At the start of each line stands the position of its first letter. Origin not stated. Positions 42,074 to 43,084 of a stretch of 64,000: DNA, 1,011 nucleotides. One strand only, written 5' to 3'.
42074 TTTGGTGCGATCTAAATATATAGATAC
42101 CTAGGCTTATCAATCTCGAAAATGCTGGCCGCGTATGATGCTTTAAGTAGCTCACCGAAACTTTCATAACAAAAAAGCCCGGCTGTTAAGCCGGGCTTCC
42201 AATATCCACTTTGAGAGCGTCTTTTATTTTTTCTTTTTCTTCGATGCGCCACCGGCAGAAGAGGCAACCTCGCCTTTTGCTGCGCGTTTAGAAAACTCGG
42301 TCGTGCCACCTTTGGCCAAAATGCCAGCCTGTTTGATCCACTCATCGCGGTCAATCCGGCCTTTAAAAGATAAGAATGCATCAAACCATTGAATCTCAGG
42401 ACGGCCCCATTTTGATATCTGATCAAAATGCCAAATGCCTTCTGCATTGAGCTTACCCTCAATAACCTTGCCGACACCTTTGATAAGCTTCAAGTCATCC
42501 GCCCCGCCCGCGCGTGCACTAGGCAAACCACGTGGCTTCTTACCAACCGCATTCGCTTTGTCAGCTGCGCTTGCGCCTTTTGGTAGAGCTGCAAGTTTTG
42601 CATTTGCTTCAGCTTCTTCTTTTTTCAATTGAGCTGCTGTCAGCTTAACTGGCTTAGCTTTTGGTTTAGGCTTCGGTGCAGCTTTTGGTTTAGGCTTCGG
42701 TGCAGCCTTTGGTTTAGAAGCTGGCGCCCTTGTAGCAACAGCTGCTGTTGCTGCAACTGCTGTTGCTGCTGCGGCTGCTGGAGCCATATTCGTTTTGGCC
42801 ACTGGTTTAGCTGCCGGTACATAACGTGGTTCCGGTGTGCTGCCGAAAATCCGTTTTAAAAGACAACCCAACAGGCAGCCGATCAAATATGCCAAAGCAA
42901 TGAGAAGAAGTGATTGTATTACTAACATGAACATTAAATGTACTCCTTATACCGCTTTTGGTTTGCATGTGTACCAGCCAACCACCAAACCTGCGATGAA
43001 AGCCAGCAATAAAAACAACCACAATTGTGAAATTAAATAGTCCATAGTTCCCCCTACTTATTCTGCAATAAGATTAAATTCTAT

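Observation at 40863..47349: Co-directional envelope gene cluster built around an inner-membrane-anchored modular OmpA-family protein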

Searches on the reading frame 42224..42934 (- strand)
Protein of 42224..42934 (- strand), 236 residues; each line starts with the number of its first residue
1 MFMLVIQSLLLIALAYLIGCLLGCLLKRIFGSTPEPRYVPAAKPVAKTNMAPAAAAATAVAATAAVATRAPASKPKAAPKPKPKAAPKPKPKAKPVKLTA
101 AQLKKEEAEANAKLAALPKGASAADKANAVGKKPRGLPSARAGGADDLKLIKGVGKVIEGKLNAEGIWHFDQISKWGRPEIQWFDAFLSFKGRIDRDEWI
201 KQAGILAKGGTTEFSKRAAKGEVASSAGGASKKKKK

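Call 3: search_protein_families(library=pfam, proteins=[window:42224-42934:-], max_evalue=0.1)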
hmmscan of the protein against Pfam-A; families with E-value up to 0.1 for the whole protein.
window:42224-42934:- (236 aa): 1 family
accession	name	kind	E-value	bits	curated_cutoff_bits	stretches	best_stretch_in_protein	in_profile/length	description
PF02687.27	FtsX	-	0.0013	19.2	25.5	1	1-45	44-90/120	FtsX-like permease C-terminal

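Call 4: search_protein_families(library=ncbifam, proteins=[window:42224-42934:-], max_evalue=0.1)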
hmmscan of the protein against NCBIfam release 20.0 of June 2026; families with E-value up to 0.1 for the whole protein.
window:42224-42934:- (236 aa): 9 families
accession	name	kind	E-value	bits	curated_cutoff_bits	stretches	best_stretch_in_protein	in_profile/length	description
NF009040.0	PRK12373.1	equivalog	2e-38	133.2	514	1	39-222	228-399/400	NADH-quinone oxidoreductase subunit E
NF008915.0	PRK12278.1-1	equivalog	1.3e-20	74.3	281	1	105-209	117-216/216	50S ribosomal protein L21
NF045508.1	PhasinPhaH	equivalog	4.1e-14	53.3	250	1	29-207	62-232/234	phasin PhaH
NF008916.0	PRK12278.1-4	equivalog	3.4e-13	49.9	193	1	96-208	112-223/223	50S ribosomal protein L21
NF008966.0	PRK12311.1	equivalog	5.5e-12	45.4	526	1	135-207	259-330/334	30S ribosomal protein S2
NF008084.0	PRK10819.1-5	equivalog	0.00078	19.4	315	1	40-142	55-160/249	TonB system transport protein TonB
NF040486.1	SrfA_fam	subfamily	0.014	14.8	150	1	39-102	249-313/438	SrfA family protein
NF052435.1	BamI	equivalog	0.073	12.9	180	1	47-110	3-99/226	biofilm-associated metzincin protease inhibitor BamI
NF038083.1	CU044_5270_fam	subfamily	0.081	12.7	100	0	46-111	29-92/284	CU044_5270 family protein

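Call 20: search_solved_structures(query=window:42224-42934:-, max_evalue=1, show_alignments=3)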
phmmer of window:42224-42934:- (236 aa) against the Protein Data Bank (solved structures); distinct sequences matched with E-value up to 1: 6.
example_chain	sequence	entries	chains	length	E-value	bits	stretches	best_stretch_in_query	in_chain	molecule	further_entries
8yy9_O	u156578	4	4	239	1.8e-29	106.4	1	8-223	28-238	Reaction center protein O chain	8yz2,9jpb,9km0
9wqv_a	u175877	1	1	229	6.1e-23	85.1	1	51-210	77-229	NADH:ubiquinone oxidoreductase 41 kd complex i subunit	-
9mgw_3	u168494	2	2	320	0.14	15.2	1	45-94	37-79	LHCA3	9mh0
2jvl_A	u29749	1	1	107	0.18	14.9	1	66-137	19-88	TrMBF1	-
9kqr_l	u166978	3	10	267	0.22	14.6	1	44-113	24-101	Capsid protein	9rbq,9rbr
7qio_N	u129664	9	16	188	0.72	12.9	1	69-109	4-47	Myosin light chain 1/3, skeletal muscle isoform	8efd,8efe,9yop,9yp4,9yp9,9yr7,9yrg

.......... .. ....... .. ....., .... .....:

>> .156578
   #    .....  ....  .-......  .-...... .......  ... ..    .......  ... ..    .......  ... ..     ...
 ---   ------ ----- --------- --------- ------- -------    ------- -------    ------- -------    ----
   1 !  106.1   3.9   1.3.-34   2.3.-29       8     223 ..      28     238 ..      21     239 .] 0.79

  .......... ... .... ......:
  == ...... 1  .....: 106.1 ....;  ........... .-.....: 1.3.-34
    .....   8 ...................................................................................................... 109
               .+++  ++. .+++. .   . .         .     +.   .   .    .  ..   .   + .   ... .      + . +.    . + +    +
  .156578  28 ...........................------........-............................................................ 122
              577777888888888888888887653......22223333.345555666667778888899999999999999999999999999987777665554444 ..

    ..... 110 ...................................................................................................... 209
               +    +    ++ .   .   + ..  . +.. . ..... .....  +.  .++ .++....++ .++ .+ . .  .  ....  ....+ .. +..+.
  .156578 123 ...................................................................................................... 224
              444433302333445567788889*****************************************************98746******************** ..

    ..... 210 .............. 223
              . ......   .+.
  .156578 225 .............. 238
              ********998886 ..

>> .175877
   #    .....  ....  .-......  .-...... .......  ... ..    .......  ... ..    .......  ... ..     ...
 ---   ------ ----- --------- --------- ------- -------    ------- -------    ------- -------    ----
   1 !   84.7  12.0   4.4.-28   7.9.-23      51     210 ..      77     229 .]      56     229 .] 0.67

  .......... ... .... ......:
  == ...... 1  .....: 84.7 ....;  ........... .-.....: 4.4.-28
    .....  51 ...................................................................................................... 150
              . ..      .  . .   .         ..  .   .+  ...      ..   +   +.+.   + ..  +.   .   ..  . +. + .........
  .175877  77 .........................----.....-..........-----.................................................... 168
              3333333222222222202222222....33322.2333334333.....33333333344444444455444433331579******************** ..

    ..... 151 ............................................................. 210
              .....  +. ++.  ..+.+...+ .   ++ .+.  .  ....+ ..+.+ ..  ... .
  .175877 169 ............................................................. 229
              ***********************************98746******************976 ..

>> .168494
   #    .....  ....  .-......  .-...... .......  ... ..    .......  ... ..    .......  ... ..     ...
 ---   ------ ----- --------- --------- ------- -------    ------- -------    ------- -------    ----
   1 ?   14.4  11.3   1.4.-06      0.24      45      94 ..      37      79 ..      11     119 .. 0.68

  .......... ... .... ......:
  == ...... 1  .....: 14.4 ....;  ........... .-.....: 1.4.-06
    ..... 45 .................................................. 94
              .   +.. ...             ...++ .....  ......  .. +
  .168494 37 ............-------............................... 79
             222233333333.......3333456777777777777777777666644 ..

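Call 32: find_homologous_proteins(query=window:42224-42934:-)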
Query window:42224-42934:- (236 aa): 1475 proteins with E <= 0.001 among 8000 candidates; the best 120 are listed.
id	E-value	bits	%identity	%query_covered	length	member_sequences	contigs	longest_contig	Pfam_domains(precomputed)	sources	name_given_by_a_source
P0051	2.0e-142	491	100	100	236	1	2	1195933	-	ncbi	ncbi:MAG: hypothetical protein ABJ081_11135 [Hyphomicrobiales bacterium]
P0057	6.4e-132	456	95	100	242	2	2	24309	-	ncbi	ncbi:MAG: hypothetical protein ABJM86_00600 [Hyphomicrobiales bacterium]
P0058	5.5e-128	443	91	100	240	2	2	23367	-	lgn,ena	-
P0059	1.6e-98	347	73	99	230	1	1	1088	-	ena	-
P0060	2.0e-86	307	70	93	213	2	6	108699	-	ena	-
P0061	1.2e-85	305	59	96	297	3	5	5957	-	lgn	-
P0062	1.7e-79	285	66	52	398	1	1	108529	PF11798.15,PF11731.15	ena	-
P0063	4.1e-72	261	63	52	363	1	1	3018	PF11798.15,PF11731.15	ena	-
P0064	7.2e-70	253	70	44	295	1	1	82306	PF11798.15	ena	-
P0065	1.8e-60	223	85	53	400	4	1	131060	PF01257.26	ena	-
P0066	4.6e-60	221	79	59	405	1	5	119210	PF01257.26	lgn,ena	-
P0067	3.7e-59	218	66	76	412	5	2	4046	PF01257.26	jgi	-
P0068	2.9e-58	215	39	98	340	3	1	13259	-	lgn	-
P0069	5.0e-57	211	84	52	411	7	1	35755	PF01257.26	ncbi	ncbi:MAG: NADH-quinone oxidoreductase subunit NuoE [Hyphomicrobiales bacterium]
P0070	3.1e-56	209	38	98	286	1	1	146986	-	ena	-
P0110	8.7e-50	188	49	45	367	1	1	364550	-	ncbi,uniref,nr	ncbi:hypothetical protein DUT91_16250 [Phyllobacterium salinisoli]|uniref:Uncharacterized protein n=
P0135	2.7e-46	176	47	93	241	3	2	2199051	-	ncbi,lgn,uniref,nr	ncbi:endonuclease [Cohaesibacter gelatinilyticus]|uniref:Predicted 5' DNA nuclease, flap endonucleas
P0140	9.4e-46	174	68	35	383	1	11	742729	-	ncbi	ncbi:MAG: hypothetical protein ABJE63_15650 [Lentilitoribacter sp.]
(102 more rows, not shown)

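Call 34: find_encoding_contigs(protein=P0135, flank=7000, max_places=1)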
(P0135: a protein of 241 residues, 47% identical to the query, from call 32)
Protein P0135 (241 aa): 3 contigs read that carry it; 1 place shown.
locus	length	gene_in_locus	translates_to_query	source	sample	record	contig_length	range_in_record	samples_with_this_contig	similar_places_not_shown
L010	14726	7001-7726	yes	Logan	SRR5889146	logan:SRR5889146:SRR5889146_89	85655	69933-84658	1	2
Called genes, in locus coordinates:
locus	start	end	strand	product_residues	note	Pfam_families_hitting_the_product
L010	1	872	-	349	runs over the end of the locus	PF05343:Peptidase_M42, PF01546:Peptidase_M20 (weak)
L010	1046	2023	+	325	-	PF00226:DnaJ, PF01556:DnaJ_C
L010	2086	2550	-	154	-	PF08327:AHSA1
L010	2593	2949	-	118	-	PF12840:HTH_20, PF01022:HTH_5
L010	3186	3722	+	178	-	PF16694:Cytochrome_P460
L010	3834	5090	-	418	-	PF06224:AlkZ-like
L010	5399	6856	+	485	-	PF04972:BON (faint), PF00691:OmpA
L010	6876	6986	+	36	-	-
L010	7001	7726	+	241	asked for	-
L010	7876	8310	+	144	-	-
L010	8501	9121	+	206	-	PF00578:AhpC-TSA (weak), PF02630:SCO1-SenC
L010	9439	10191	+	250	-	PF01479:S4, PF01728:FtsJ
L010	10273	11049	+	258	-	-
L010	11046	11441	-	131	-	PF21631:A9CJY8-like_N, PF13840:ACT_7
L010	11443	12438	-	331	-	PF01040:UbiA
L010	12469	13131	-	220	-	-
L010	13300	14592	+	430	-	PF02844:GARS_N, PF01071:GARS_A, PF02655:ATP-grasp_3 (faint), PF02843:GARS_C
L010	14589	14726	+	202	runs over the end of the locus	PF02525:Flavodoxin_2, PF03358:FMN_red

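Call 35: find_encoding_contigs(protein=P0110, flank=7000, max_places=1)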
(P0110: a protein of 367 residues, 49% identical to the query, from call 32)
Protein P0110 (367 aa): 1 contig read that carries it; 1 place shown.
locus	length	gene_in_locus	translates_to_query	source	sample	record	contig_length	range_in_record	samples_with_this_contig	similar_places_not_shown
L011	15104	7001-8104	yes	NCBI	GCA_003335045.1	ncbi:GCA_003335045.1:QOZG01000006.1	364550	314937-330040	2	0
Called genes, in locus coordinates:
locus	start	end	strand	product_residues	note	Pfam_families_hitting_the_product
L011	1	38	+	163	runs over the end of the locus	PF13404:HTH_AsnC-type, PF13412:HTH_24, PF01037:AsnC_trans_reg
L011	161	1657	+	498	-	PF00171:Aldedh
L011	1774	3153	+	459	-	PF00202:Aminotran_3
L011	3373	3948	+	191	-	PF12844:HTH_19 (weak), PF13560:HTH_31 (weak), PF01381:HTH_3 (weak)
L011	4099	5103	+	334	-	PF00135:COesterase (faint), PF20434:BD-FAE, PF07859:Abhydrolase_3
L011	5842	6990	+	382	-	PF21923:BON_like (faint), PF00691:OmpA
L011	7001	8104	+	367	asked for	-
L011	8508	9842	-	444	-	PF01243:PNPOx_N, PF13185:GAF_2, PF01590:GAF (weak)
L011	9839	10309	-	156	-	PF01243:PNPOx_N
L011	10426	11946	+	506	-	PF00743:FMO-like, PF01266:DAO (faint), PF07992:Pyr_redox_2, PF13450:NAD_binding_8, PF13738:Pyr_redox_3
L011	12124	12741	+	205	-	PF04264:YceI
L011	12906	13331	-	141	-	PF07886:BA14K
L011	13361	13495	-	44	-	PF00036:EF-hand_1 (faint), PF13202:EF-hand_5 (weak), PF13405:EF-hand_6 (faint)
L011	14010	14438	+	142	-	PF13833:EF-hand_8 (faint), PF00404:Dockerin_1 (faint), PF10591:SPARC_Ca_bdg (faint), PF00036:EF-hand_1 (faint), PF13202:EF-hand_5 (faint), PF13405:EF-hand_6 (faint), PF13499:EF-hand_7 (weak)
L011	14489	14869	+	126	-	-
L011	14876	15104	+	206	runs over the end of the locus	PF04542:Sigma70_r2, PF08281:Sigma70_r4_2, PF04545:Sigma70_r4 (weak)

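Call 36: find_encoding_contigs(protein=P0140, flank=7000, max_places=1)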
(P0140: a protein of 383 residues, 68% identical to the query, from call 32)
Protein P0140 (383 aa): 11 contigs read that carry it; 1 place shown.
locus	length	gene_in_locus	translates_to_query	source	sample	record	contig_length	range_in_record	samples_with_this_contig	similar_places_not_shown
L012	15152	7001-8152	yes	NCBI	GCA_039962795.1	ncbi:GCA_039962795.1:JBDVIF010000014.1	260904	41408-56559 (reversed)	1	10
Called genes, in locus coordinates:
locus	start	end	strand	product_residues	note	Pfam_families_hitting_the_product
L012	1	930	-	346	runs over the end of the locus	PF03572:Peptidase_S41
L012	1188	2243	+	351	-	PF12833:HTH_18, PF00165:HTH_AraC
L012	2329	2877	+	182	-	-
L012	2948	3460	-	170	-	PF10604:Polyketide_cyc2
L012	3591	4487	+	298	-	PF00126:HTH_1, PF03466:LysR_substrate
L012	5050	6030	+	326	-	PF02530:Porin_2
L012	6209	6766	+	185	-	-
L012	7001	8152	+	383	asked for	-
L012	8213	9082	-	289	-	PF00561:Abhydrolase_1, PF12697:Abhydrolase_6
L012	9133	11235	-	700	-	PF01464:SLT, PF27553:SLT_superhelical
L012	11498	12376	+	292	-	PF00701:DHDPS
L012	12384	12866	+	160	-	PF01668:SmpB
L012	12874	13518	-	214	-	PF03167:UDG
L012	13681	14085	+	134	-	PF01192:RNA_pol_Rpb6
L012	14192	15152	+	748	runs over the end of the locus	PF01966:HD, PF13328:HD_4, PF04607:RelA_SpoT, PF02824:TGS, PF19296:RelA_AH, PF28438:RelA_RIS, PF13291:ACT_4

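Call 53: predict_structure(alignment_id=A2)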
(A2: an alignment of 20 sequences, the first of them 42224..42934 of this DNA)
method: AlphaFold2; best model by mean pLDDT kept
length: 236 residues; sequences in the alignment: 20
mean_pLDDT: 76.1   pTM: 0.53
mean pLDDT of the five models: 76.1, 75.7, 75.3, 73.5, 72.0
residues with pLDDT >= 90: 113; 70-90: 42; 50-70: 30; < 50: 51
segments of 3 or more residues with pLDDT < 50: 39-75, 227-231, 233-235
pLDDT, mean of each block of 10 residues (from residue 1): 84 94 87 53 38 36 39 47 52 62 86 92 94 94 94 94 96 95 93 90 96 91 58 50
secondary structure, 60 per line:
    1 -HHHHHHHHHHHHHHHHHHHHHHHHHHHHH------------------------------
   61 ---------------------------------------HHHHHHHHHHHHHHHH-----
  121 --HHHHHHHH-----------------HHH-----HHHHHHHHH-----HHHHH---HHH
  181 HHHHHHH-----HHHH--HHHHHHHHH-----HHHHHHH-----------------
elements in order: H2-30 H100-115 H123-130 H156-164 H170-174 H178-187 H193-196 H199-207 H213-219

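Call 57: fold_search(model_id=the predicted structure, library=pdb)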
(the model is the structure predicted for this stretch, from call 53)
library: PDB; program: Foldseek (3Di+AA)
matches with E <= 10: 15; with E <= 0.001: 0
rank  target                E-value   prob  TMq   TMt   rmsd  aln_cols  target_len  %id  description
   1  6yxx_BS               6.9e-01  0.25  0.20  0.28  14.4       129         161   14  State A of the Trypanosoma brucei mitoribosomal large subunit assembly intermediate (released 2020-10-14)
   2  6ib8_C                9.3e-01  0.47  0.21  0.62   5.0        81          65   23  Structure of a complex of SuhB and NusA AR2 domain (released 2019-04-17)
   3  7aoi_BS               1.4e+00  0.18  0.21  0.32  13.5       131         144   14  Trypanosoma brucei mitochondrial ribosome large subunit assembly intermediate (released 2020-12-02)
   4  2rae                  1.8e+00  0.06  0.15  0.17  15.2       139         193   15  Crystal structure of a TetR/AcrR family transcriptional regulator from Rhodococcus sp. RHA1 (released 2007-09-25)
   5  7u7n_D                2.6e+00  0.02  0.12  0.14  12.9       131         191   12  IL-27 quaternary receptor signaling complex (released 2022-05-25)
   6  1z3x                  3.5e+00  0.02  0.11  0.11  13.8       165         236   14  Structure of Gun4 from Thermosynechococcus elongatus (released 2005-06-07)
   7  2fpm                  5.0e+00  0.14  0.19  0.14   5.7        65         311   20  RadA recombinase in complex with AMP-PNP and high concentration of K+ (released 2006-01-31)
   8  1z3y                  5.3e+00  0.02  0.10  0.10   9.7        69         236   20  Structure of Gun4-1 from Thermosynechococcus elongatus (released 2005-06-07)
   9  1eyh                  6.8e+00  0.01  0.09  0.13  12.6        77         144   10  CRYSTAL STRUCTURE OF THE EPSIN N-TERMINAL HOMOLOGY (ENTH) DOMAIN AT 1.56 ANGSTROM RESOLUTION (released 2000-06-07)
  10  2f1i                  7.2e+00  0.15  0.21  0.17   4.6        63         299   19  Recombinase in Complex with AMP-PNP (released 2006-05-30)
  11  6hix_BS               7.2e+00  0.08  0.20  0.45  13.5       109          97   11  Cryo-EM structure of the Trypanosoma brucei mitochondrial ribosome - This entry contains the large mitoribosomal subu (released 2018-09-26)
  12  9njk_B                7.6e+00  0.08  0.20  0.16   9.5        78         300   15  The Cryo-EM structure of the yeast Rad51-ssDNA nucleoprotein filament ADP bound state (released 2025-03-19)
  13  2np5_A                9.7e+00  0.01  0.12  0.14  13.3       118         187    9  Crystal structure of a transcriptional regulator (RHA1_ro04179) from Rhodococcus sp. Rha1. (released 2006-11-28)
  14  9dnm_A                9.7e+00  0.01  0.12  0.07  18.2       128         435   20  Structure of rat beta-arrestin 1 bound to allosteric inhibitor (released 2025-01-22)
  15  5g2u                  9.7e+00  0.00  0.08  0.05  15.3        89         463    9  Structure of BT1596,a 2-O GAG sulfatase (released 2017-05-24)

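Call 60: find_homologous_proteins(query=L011:5842-6987:+)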
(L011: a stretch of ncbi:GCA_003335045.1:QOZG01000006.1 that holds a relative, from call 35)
Query L011:5842-6987:+ (382 aa): 846 proteins with E <= 0.001 among 8000 candidates; the best 120 are listed.
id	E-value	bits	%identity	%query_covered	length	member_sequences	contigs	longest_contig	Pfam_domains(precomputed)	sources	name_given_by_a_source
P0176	3.1e-209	713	100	88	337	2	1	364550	PF00691.26,PF21923.2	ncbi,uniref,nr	ncbi:OmpA family protein [Phyllobacterium salinisoli]|uniref:OmpA family protein n=1 Tax=Phyllobacte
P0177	1.1e-187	642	78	100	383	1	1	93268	PF00691.26,PF04972.23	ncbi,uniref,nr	ncbi:hypothetical protein C5748_22435 [Phyllobacterium phragmitis]|uniref:OmpA-like domain-containin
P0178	6.3e-180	617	73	64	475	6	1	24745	PF00691.26,PF21923.2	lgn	-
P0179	1.5e-170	586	71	64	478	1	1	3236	PF00691.26,PF21923.2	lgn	-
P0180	3.3e-155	535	69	57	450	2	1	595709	PF00691.26,PF04972.23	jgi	-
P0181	2.6e-147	509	68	52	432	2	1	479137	PF00691.26,PF21923.2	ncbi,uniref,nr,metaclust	ncbi:hypothetical protein ATN84_17270 [Paramesorhizobium deserti]|uniref:OmpA-like domain-containing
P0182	3.3e-131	456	58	100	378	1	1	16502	PF00691.26,PF04972.23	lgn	-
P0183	1.2e-124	435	53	57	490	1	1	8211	PF00691.26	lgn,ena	-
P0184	2.9e-122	427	55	56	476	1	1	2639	PF00691.26,PF21923.2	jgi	jgi:OOP family OmpA-OmpF porin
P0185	1.1e-121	425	54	57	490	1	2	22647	PF00691.26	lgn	-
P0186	9.1e-120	419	46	81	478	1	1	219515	PF00691.26,PF21923.2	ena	-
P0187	1.6e-112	395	56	55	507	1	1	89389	PF00691.26,PF21923.2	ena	-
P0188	1.1e-85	307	33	76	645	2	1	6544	PF00691.26,PF04972.23,PF21923.2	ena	-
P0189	6.0e-84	301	36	85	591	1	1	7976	PF00691.26,PF04972.23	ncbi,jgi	jgi:OOP family OmpA-OmpF porin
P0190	1.3e-83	300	37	74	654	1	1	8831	PF00691.26,PF04972.23,PF21923.2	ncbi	-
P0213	5.8e-71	258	34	76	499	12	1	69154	PF00691.26,PF04972.23,PF21923.2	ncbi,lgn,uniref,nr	ncbi:OmpA family protein [Agrobacterium rhizogenes]|uniref:OmpA family protein n=1 Tax=Rhizobium rhi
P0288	1.2e-18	86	30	74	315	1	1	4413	PF00691.26,PF04972.23,PF21923.2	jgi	jgi:peptidoglycan-binding protein ArfA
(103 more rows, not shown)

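Call 62: find_encoding_contigs(protein=P0288, flank=4000, max_places=2)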
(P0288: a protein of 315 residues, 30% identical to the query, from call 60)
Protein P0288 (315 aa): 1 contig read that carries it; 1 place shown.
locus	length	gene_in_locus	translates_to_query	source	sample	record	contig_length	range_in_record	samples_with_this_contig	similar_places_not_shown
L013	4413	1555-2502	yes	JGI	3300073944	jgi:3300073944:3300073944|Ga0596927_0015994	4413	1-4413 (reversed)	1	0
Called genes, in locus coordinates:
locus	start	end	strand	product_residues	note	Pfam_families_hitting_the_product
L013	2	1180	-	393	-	?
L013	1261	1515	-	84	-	PF10944:DUF2630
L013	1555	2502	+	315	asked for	PF04972:BON (faint), PF21923:BON_like, PF00691:OmpA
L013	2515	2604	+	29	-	-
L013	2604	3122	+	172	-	PF27542:ArfC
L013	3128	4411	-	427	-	?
